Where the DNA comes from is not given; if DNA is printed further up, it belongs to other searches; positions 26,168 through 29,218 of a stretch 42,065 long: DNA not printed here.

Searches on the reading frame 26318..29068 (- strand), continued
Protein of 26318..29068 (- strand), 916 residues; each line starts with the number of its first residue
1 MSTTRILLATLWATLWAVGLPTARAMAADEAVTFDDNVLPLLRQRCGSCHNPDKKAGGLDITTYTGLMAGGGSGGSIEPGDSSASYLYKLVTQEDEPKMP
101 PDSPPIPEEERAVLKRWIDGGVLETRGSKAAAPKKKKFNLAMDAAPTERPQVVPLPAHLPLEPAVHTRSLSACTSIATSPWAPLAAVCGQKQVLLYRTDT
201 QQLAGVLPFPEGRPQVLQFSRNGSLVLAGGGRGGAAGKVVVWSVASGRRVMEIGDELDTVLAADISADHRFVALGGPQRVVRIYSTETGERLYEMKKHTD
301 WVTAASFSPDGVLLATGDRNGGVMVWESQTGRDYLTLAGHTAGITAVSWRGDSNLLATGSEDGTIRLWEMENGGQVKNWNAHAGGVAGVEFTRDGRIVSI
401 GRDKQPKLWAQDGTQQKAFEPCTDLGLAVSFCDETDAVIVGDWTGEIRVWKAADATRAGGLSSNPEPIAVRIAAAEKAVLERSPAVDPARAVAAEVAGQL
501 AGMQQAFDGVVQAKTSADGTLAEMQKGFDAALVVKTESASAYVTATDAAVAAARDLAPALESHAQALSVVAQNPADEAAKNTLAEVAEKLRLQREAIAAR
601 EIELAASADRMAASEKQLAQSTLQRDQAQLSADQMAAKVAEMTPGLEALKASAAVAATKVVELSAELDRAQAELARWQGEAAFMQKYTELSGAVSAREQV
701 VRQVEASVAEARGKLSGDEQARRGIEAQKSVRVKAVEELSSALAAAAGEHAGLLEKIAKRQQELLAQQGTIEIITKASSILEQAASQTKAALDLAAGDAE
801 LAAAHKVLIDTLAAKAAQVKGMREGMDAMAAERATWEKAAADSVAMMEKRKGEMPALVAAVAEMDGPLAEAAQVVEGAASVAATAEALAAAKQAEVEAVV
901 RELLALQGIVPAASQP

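Call 47: find_encoding_contigs(protein=P0121, flank=3000, max_places=4)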
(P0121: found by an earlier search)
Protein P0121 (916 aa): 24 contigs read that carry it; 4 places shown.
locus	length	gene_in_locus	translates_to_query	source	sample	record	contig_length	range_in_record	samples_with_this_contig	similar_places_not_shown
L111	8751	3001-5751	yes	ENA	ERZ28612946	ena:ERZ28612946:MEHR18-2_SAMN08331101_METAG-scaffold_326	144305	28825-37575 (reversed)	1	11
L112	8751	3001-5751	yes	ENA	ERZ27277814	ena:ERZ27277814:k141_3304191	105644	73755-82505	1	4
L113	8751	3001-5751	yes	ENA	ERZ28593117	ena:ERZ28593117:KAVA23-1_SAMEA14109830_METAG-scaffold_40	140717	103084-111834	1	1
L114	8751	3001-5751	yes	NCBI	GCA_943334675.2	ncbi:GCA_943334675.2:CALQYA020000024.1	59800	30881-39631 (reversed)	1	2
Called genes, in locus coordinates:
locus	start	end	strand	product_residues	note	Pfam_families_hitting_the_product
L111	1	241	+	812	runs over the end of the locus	PF04151:PPC (weak)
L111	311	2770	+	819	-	PF07583:PSCyt2, PF07587:PSD1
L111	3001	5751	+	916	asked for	PF07635:PSCyt1, PF24814:WD40_Prp19, PF25174:Beta-prop_THOC3, PF23409:Beta-prop_EML, PF23414:Beta-prop_EML_2, PF24807:WD40_CDC20-Fz, PF25391:WD40_Gbeta, PF24796:WDR55, +28 more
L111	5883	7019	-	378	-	PF00383:dCMP_cyt_deam_1, PF14437:MafB19-deam (faint), PF01872:RibD_C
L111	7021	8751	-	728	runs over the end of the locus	-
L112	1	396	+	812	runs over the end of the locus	PF04151:PPC (weak)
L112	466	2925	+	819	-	PF07583:PSCyt2, PF07587:PSD1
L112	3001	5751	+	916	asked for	PF07635:PSCyt1, PF24814:WD40_Prp19, PF25174:Beta-prop_THOC3, PF23409:Beta-prop_EML, PF23414:Beta-prop_EML_2, PF24807:WD40_CDC20-Fz, PF25391:WD40_Gbeta, PF24796:WDR55, +28 more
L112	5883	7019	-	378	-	PF00383:dCMP_cyt_deam_1, PF14437:MafB19-deam (faint), PF01872:RibD_C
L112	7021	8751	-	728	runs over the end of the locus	-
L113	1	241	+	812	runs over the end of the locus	PF04151:PPC (weak)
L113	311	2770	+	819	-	PF07583:PSCyt2, PF07587:PSD1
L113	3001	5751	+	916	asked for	PF07635:PSCyt1, PF24814:WD40_Prp19, PF25174:Beta-prop_THOC3, PF23409:Beta-prop_EML, PF23414:Beta-prop_EML_2, PF24807:WD40_CDC20-Fz, PF25391:WD40_Gbeta, PF24796:WDR55, +28 more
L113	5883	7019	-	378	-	PF00383:dCMP_cyt_deam_1, PF14437:MafB19-deam (faint), PF01872:RibD_C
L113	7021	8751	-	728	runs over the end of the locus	-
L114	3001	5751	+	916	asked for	PF07635:PSCyt1, PF24814:WD40_Prp19, PF25174:Beta-prop_THOC3, PF23409:Beta-prop_EML, PF23414:Beta-prop_EML_2, PF24807:WD40_CDC20-Fz, PF25391:WD40_Gbeta, PF24796:WDR55, +28 more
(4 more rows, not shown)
